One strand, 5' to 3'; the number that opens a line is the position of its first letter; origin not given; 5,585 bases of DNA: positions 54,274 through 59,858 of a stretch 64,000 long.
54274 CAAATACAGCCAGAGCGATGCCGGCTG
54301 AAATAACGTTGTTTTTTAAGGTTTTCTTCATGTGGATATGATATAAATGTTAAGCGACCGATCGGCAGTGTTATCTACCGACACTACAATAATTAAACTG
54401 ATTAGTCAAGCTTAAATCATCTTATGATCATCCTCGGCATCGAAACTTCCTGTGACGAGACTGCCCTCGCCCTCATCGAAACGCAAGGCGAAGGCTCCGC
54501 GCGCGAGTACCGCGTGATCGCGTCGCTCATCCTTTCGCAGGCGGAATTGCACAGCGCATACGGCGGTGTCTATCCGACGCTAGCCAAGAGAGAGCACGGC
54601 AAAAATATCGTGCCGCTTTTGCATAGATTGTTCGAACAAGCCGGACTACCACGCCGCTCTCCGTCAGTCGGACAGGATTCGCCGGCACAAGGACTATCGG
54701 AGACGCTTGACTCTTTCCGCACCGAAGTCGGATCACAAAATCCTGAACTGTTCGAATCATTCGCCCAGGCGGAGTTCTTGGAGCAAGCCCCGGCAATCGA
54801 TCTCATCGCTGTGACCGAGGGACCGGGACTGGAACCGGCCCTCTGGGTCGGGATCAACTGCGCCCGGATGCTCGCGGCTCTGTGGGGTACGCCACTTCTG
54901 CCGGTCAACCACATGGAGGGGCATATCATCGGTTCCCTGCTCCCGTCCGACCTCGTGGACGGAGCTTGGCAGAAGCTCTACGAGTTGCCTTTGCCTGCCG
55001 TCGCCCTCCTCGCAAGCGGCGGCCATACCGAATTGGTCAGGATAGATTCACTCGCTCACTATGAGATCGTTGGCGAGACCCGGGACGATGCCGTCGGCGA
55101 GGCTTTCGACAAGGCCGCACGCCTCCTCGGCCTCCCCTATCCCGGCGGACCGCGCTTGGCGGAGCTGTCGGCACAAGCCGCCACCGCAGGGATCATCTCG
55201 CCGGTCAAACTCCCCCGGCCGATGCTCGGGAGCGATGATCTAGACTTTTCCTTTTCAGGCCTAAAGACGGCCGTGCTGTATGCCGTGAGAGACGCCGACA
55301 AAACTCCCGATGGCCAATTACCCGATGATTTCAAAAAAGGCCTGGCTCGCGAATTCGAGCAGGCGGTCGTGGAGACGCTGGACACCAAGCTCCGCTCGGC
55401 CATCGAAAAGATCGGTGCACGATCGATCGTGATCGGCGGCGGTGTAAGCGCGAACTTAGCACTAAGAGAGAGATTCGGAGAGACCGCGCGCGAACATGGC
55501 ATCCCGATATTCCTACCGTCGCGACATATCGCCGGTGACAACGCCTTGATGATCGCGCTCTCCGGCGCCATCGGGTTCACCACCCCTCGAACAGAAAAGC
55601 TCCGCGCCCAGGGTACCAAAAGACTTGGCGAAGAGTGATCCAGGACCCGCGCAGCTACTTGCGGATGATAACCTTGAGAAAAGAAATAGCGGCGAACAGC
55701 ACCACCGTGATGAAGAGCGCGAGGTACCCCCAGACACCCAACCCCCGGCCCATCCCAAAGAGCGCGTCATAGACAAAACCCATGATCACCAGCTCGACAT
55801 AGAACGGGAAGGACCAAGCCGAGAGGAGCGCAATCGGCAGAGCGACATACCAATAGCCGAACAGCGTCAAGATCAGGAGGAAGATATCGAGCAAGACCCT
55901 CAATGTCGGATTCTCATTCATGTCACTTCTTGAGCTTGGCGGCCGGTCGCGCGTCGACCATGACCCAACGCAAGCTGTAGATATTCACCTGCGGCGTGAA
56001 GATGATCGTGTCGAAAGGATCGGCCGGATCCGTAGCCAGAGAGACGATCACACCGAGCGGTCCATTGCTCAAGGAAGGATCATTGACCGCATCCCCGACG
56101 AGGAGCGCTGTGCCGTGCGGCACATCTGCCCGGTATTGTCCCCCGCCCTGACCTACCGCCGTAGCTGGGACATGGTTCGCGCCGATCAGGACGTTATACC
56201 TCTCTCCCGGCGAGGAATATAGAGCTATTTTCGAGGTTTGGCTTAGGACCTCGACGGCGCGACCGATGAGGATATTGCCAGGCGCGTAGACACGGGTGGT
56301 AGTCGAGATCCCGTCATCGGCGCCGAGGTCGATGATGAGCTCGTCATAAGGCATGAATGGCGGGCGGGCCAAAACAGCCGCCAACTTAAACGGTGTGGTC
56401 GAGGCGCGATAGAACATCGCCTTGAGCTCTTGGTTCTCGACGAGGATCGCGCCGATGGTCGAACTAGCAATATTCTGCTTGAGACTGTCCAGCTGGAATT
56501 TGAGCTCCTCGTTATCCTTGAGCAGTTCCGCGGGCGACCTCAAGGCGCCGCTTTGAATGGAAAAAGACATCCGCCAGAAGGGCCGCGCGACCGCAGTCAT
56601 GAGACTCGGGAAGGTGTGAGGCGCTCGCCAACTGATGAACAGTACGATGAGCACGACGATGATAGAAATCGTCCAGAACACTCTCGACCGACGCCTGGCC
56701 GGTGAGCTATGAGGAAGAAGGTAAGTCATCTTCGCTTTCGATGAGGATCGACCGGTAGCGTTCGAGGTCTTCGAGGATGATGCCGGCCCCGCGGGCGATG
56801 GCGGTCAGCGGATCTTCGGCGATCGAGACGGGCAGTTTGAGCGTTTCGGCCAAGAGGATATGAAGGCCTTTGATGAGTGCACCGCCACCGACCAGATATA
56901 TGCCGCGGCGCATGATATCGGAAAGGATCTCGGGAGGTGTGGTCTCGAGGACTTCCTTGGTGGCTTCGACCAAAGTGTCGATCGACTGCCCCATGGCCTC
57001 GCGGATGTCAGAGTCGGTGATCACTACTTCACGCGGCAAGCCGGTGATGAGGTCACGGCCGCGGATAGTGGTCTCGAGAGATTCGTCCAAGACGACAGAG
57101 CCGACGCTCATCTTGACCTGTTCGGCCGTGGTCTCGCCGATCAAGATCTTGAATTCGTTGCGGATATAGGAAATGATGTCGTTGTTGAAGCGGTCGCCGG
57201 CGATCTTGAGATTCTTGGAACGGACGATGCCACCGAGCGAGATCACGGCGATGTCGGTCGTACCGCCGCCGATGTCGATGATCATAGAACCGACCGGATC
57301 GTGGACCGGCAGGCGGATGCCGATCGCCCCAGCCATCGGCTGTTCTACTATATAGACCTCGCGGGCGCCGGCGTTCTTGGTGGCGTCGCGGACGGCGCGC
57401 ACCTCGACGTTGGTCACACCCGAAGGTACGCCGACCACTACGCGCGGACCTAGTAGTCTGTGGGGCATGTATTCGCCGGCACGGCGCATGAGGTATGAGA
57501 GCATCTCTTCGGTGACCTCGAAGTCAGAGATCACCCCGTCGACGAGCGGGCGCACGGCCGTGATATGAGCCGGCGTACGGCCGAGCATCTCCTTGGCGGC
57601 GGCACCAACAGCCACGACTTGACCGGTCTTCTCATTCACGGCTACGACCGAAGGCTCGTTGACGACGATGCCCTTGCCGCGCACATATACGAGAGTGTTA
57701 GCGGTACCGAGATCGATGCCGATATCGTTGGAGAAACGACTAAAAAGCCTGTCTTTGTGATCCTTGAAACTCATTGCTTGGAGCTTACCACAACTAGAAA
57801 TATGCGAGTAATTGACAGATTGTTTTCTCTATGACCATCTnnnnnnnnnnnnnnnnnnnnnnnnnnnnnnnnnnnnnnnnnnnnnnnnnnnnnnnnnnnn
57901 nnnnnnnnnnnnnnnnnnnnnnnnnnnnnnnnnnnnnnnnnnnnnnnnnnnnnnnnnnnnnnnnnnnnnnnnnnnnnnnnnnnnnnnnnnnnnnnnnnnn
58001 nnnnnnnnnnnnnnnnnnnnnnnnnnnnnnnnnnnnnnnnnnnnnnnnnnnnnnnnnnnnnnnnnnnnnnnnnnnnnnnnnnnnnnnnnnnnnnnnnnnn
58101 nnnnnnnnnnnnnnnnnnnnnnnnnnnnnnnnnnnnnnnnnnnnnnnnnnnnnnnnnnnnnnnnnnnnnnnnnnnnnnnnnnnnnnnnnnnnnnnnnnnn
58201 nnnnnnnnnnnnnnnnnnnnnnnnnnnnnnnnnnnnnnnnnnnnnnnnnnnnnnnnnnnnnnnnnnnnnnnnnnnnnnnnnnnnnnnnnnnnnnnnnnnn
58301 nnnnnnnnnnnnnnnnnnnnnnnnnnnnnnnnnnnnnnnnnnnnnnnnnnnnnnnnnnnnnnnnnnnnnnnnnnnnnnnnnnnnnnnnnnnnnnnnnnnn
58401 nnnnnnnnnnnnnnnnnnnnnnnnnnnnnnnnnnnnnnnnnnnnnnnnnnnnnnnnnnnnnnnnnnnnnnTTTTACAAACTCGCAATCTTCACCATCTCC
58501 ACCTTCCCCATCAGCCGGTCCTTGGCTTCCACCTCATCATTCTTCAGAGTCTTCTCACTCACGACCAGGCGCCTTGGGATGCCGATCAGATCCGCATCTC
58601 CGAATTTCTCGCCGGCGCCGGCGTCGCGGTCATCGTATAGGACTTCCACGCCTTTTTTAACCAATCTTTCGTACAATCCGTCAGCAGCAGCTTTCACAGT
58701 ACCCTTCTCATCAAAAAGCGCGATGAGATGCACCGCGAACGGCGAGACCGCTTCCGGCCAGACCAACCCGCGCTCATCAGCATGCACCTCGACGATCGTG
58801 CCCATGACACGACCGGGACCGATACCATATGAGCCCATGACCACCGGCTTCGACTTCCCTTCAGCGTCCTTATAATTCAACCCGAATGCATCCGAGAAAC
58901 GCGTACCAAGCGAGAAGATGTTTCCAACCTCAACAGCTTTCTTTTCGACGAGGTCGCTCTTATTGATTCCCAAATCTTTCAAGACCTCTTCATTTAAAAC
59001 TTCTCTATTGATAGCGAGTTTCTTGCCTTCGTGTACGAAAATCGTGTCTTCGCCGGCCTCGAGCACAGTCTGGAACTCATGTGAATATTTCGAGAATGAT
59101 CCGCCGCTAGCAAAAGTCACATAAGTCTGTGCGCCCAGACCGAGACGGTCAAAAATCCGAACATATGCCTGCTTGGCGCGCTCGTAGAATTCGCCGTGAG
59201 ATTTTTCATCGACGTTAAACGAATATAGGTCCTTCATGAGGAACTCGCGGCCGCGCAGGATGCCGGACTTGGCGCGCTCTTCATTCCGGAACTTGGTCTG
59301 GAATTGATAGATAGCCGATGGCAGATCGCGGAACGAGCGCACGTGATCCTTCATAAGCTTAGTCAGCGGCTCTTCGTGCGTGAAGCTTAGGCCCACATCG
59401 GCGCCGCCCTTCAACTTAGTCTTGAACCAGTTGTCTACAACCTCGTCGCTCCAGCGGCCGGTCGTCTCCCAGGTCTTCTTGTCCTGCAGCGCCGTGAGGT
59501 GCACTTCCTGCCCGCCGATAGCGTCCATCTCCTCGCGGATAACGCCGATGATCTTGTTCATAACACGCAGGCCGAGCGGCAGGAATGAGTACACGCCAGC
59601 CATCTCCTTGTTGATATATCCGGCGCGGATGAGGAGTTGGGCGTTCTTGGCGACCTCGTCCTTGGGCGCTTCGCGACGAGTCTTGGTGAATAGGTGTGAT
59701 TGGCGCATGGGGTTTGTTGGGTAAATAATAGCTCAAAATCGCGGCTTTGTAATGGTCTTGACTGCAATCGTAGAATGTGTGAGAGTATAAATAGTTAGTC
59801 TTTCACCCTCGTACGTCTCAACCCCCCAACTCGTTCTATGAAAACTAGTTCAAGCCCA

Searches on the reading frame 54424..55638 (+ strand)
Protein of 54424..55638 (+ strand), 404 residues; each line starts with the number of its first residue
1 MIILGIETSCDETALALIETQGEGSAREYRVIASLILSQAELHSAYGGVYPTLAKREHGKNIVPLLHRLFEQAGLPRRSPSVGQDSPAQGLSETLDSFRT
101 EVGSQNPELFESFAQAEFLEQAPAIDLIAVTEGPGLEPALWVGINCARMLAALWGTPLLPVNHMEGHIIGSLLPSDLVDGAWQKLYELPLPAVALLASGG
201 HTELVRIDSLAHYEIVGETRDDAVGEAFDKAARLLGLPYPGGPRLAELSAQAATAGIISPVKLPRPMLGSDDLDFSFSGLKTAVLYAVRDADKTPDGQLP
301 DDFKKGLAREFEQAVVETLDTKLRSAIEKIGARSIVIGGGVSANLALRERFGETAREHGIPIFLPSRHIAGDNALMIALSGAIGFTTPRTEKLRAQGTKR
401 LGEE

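Call 31: search_protein_families(library=pfam, proteins=[window:54424-55638:+], max_evalue=0.0001)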
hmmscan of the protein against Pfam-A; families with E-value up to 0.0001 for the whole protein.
window:54424-55638:+ (404 aa): 2 families
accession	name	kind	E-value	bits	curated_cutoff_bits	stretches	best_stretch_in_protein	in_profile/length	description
PF00814.31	TsaD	-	1.6e-69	235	24.8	2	123-378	49-263/264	tRNA N6-adenosine threonylcarbamoyltransferase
PF22521.2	HypF_C_2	-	6.6e-06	26.5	27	1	305-375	167-237/241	Carbamoyltransferase, Kae1-like Domain, second subdomain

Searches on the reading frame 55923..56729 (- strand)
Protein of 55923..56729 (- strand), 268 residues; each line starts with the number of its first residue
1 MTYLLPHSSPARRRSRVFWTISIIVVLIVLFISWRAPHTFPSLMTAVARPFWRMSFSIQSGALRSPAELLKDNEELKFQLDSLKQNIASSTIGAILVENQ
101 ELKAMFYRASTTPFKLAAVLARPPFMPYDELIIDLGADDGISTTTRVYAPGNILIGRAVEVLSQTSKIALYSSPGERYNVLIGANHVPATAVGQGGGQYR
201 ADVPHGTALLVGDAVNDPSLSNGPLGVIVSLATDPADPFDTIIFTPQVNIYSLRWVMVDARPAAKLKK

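Call 31: search_protein_families(library=pfam, proteins=[window:55923-56729:-], max_evalue=0.0001)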
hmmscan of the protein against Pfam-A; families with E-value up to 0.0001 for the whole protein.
window:55923-56729:- (268 aa): 1 family
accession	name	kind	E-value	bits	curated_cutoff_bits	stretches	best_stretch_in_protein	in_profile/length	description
PF04085.20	MreC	-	3.9e-12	46.6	28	1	120-258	2-145/147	Rod shape-determining protein MreC, barrel core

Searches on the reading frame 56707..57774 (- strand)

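Call 31: search_protein_families(library=pfam, proteins=[window:56707-57774:-], max_evalue=0.0001)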
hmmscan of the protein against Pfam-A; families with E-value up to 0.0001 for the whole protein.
window:56707-57774:- (355 aa): 6 families
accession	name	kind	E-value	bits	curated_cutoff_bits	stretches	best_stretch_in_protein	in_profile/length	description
PF06723.19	MreB_Mbl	-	3.9e-132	440.5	27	1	15-340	1-325/327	MreB/Mbl protein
PF14450.12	FtsA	-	1.8e-12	48.2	31.8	1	165-321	2-112/127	Cell division protein FtsA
PF00012.26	HSP70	-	2.5e-12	46.2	20.6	1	86-211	112-241/599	Hsp70 protein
PF00022.25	Actin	-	5.5e-05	22.4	27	0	41-207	31-190/410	Actin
PF06277.17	EutA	-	6.1e-05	22.5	27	0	165-235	147-218/475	Ethanolamine utilisation protein EutA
PF11104.14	PilM_2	-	8.3e-05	22.1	27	0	292-340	278-325/340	Type IV pilus assembly protein PilM;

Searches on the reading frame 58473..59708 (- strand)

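Call 31: search_protein_families(library=pfam, proteins=[window:58473-59708:-], max_evalue=0.0001)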
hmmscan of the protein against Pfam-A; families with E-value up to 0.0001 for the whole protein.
window:58473-59708:- (411 aa): 2 families
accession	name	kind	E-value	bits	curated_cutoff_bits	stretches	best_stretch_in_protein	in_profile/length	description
PF00587.30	tRNA-synt_2b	-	2.1e-29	103.3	29.3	1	96-309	2-179/179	tRNA synthetase class II core domain (G, H, P, S and T)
PF03129.25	HGTP_anticodon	-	4.5e-14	52.8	21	1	331-410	7-86/94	Anticodon binding domain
